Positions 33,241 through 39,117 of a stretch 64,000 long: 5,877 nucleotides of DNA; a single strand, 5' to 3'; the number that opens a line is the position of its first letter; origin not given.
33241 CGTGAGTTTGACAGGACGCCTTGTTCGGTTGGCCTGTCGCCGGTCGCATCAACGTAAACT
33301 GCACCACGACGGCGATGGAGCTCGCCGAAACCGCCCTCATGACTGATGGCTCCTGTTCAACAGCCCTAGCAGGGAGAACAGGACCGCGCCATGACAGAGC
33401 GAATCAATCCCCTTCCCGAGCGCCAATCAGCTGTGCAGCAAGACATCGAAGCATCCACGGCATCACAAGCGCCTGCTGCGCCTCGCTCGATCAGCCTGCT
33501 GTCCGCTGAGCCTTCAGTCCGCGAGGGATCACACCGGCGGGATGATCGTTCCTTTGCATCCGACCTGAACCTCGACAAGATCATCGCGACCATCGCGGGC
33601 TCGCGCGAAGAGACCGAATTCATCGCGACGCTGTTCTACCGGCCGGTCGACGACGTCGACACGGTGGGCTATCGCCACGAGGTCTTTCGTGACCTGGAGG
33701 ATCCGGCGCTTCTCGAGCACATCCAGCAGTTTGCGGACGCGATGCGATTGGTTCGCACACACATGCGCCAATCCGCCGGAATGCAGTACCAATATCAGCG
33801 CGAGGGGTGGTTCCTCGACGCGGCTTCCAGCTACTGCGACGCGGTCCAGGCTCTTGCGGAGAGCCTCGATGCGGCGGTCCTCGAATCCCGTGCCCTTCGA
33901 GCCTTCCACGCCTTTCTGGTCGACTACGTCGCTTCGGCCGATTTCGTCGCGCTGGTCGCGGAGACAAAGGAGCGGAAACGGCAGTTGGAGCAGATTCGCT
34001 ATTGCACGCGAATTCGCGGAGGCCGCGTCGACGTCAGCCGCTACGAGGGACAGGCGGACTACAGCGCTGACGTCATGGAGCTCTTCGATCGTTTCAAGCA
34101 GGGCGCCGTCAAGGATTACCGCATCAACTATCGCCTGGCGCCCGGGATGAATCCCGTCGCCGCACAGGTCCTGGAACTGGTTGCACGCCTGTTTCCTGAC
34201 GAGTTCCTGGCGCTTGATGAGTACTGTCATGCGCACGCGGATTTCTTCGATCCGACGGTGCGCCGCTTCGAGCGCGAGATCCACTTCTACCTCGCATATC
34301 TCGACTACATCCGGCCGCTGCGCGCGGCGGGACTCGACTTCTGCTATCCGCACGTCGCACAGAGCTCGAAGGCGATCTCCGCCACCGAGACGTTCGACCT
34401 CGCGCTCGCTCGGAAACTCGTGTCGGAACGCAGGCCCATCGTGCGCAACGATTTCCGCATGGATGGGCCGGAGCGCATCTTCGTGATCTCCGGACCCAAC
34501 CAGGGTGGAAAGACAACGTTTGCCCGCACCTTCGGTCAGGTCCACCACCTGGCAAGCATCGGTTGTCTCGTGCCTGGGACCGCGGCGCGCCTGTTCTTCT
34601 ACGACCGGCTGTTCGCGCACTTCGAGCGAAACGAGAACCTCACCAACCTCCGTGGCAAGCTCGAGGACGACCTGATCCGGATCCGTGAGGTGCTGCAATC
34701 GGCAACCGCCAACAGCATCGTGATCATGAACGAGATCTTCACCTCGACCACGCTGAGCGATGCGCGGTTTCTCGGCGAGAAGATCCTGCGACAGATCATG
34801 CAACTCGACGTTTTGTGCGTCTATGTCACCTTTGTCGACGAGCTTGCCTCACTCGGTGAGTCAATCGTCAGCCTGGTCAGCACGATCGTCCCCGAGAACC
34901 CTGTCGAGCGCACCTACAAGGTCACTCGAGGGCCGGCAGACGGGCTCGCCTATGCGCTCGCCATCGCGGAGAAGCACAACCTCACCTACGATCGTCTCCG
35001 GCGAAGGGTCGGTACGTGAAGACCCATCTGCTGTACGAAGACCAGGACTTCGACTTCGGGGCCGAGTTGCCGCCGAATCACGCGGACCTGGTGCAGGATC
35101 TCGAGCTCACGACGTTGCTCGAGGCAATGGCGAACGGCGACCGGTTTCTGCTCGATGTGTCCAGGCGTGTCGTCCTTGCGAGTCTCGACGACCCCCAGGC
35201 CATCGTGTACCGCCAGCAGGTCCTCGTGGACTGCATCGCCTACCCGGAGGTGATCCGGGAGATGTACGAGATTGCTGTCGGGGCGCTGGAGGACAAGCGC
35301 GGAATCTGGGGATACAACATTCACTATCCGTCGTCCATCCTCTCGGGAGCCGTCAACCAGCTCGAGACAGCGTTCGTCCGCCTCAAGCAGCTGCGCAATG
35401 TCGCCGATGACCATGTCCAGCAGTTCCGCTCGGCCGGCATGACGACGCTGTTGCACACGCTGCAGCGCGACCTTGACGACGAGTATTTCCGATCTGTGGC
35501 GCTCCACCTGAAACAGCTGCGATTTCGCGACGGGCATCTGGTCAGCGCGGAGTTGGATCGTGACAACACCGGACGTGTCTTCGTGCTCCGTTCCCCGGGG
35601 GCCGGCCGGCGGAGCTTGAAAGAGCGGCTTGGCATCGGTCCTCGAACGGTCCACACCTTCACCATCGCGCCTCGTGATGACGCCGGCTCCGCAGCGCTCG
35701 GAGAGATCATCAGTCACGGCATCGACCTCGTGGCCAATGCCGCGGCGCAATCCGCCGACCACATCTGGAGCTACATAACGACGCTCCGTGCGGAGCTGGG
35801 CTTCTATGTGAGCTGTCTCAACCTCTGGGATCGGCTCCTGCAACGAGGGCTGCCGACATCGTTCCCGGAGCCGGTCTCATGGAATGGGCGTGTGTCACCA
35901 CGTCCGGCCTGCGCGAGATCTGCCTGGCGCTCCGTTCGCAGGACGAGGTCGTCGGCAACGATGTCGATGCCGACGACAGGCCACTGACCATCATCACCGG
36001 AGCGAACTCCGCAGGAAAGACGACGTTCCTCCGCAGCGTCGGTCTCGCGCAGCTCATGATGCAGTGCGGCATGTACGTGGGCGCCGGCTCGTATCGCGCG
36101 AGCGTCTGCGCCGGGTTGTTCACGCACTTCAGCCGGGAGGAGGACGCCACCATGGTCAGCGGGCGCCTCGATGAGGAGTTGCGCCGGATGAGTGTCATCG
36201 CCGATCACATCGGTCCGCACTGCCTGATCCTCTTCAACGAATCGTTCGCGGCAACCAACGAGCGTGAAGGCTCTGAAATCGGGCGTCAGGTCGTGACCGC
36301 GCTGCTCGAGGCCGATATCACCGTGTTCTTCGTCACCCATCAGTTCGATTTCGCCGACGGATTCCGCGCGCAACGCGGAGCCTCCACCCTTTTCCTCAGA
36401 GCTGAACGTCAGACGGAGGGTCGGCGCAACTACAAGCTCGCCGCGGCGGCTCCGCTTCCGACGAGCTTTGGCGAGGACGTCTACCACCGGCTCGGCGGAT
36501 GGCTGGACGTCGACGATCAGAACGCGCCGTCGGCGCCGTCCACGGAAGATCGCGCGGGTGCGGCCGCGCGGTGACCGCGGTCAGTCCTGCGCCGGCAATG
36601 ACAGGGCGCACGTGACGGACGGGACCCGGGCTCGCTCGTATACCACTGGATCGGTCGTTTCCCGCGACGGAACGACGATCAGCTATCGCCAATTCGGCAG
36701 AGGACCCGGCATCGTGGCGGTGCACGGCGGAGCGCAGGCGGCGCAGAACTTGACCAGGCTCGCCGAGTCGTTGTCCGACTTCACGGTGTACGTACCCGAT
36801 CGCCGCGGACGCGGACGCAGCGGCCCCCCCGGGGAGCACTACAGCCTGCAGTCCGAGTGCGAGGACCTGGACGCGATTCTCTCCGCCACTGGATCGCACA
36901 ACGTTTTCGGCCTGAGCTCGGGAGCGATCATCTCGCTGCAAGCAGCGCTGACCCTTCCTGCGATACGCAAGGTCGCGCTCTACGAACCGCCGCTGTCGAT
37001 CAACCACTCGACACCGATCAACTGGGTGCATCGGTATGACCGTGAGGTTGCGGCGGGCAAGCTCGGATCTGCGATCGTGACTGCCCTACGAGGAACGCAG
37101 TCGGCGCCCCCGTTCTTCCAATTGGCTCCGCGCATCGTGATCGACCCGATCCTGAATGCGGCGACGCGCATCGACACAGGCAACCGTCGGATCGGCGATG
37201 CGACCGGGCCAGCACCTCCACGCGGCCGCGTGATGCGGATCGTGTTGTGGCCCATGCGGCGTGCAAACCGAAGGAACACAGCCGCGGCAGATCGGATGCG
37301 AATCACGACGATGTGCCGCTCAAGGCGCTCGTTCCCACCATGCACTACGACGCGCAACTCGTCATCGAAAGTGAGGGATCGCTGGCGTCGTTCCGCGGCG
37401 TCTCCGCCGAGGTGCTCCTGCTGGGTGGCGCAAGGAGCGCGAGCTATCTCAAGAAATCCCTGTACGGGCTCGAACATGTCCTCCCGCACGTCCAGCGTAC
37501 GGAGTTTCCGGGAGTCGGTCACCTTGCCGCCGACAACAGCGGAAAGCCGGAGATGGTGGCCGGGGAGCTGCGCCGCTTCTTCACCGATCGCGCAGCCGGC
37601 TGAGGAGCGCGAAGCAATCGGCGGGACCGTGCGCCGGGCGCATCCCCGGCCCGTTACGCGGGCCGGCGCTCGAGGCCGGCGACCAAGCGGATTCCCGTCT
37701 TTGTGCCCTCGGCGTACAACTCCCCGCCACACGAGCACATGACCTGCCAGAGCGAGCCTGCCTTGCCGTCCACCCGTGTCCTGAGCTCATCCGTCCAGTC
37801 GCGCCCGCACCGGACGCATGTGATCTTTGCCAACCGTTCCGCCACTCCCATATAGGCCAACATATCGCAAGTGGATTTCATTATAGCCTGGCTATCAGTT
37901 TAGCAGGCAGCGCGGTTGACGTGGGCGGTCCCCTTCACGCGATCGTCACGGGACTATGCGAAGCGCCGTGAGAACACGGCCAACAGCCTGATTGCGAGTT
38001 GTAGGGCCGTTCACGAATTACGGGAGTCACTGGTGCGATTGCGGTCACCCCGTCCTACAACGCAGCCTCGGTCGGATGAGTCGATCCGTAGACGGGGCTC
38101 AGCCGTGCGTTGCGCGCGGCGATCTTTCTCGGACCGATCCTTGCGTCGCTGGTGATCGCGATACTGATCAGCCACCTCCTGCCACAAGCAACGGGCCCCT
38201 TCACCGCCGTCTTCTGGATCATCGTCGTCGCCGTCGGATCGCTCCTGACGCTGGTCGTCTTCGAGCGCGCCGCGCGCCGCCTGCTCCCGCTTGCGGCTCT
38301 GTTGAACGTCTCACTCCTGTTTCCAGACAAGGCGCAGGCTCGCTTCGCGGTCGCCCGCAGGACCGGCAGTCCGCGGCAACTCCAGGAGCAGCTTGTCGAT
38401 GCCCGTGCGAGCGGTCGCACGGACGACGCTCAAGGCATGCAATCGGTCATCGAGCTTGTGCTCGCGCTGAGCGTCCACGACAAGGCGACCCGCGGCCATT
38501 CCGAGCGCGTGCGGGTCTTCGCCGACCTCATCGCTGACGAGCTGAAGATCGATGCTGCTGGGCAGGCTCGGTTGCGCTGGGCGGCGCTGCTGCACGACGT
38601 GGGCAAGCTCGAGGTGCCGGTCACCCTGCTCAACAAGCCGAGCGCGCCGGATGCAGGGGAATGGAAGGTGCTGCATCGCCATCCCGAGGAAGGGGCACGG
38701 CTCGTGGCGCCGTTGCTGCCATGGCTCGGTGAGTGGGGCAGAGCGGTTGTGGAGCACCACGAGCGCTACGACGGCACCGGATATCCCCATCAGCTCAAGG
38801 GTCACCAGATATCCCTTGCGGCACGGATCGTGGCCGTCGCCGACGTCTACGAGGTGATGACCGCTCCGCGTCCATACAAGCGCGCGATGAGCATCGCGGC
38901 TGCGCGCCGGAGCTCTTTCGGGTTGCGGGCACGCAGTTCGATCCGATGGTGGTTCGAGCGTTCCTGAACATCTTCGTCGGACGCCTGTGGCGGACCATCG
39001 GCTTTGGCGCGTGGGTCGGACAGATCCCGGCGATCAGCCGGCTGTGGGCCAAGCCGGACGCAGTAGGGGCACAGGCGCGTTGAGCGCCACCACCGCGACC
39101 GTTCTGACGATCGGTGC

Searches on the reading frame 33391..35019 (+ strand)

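Call 76: search_protein_families(library=pfam, proteins=[window:33391-35019:+], max_evalue=0.001)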
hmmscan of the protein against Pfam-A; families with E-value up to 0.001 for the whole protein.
window:33391-35019:+ (542 aa): 1 family
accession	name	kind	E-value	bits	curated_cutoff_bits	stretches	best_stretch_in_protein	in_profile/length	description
PF00488.27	MutS_V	-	1.1e-18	68.3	30.2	1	365-529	2-170/188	MutS domain V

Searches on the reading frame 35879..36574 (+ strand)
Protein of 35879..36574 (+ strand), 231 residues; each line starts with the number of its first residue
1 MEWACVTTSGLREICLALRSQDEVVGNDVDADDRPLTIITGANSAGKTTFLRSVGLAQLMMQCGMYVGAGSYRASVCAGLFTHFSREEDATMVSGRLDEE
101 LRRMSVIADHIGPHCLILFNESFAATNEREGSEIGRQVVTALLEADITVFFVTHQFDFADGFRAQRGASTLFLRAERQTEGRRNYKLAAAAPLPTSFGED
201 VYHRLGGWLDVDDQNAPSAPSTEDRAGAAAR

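Call 76: search_protein_families(library=pfam, proteins=[window:35879-36574:+], max_evalue=0.001)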
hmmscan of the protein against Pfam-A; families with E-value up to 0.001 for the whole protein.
window:35879-36574:+ (231 aa): 2 families
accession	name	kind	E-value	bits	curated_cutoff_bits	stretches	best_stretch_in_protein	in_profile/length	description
PF00488.27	MutS_V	-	5.7e-18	66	30.2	1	38-183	2-148/188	MutS domain V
PF13476.12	AAA_23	-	0.00088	20.4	27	0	33-56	18-41/201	AAA domain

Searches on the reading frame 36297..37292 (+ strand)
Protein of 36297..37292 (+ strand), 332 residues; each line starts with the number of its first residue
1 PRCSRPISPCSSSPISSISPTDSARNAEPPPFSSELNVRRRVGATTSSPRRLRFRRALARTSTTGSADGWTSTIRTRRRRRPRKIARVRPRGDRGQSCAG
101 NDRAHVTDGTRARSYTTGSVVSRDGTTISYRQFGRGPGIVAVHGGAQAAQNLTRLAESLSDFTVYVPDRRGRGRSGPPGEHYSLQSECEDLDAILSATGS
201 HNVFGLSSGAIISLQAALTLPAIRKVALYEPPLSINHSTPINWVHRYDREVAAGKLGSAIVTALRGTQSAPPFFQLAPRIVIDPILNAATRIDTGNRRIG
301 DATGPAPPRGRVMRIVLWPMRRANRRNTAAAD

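Call 76: search_protein_families(library=pfam, proteins=[window:36297-37292:+], max_evalue=0.001)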
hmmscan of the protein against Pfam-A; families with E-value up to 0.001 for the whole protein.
window:36297-37292:+ (332 aa): 3 families
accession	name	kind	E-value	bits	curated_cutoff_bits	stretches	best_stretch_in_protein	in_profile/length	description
PF00561.26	Abhydrolase_1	-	3.6e-11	43.6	25.8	1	139-237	3-103/245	alpha/beta hydrolase fold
PF12146.15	Hydrolase_4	-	3.2e-10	40.2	27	1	139-247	7-125/239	Serine aminopeptidase, S33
PF12697.13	Abhydrolase_6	-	4.6e-09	37.7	26.3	1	139-275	1-132/217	Alpha/beta hydrolase family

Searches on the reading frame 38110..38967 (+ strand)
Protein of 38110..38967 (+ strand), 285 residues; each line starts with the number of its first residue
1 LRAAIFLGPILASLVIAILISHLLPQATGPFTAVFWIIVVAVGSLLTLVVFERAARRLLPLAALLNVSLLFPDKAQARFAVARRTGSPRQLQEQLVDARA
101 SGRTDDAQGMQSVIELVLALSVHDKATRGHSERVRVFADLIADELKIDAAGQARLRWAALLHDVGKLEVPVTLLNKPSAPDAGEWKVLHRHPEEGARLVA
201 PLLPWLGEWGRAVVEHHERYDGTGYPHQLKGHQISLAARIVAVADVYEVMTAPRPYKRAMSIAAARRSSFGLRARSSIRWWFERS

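Call 5: search_protein_families(library=pfam, proteins=[window:38110-38967:+], max_evalue=1)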
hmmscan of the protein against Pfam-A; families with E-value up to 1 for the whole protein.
window:38110-38967:+ (285 aa): 8 families
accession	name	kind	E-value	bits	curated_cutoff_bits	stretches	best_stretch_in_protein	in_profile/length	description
PF13487.12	HD_5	-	3.7e-32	111.8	27.2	1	120-265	7-154/170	HD domain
PF01966.28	HD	-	1.4e-17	64.5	22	1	129-250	3-116/116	HD domain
PF05145.17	AbrB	-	0.0014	18.1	29.2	1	6-69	2-65/314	Transition state regulatory protein AbrB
PF08668.18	HDOD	-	0.0046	16.9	22.9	1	120-169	88-135/196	HDOD domain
PF05324.18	Sperm_Ag_HE2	-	0.0082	17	20.1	1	58-95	2-39/70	Sperm antigen HE2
PF18019.7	Cas3_HD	-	0.0083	16.6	23.1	1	139-219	40-131/207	Cas3, HD domain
PF21447.3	Ppx-GppA_III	-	0.04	14.2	27.3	1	128-165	17-60/177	Ppx/GppA phosphatase, domain III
PF23236.1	WH2_Lhr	-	0.97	10.5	27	1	103-165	23-84/105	Large helicase-related protein, winged-helix domain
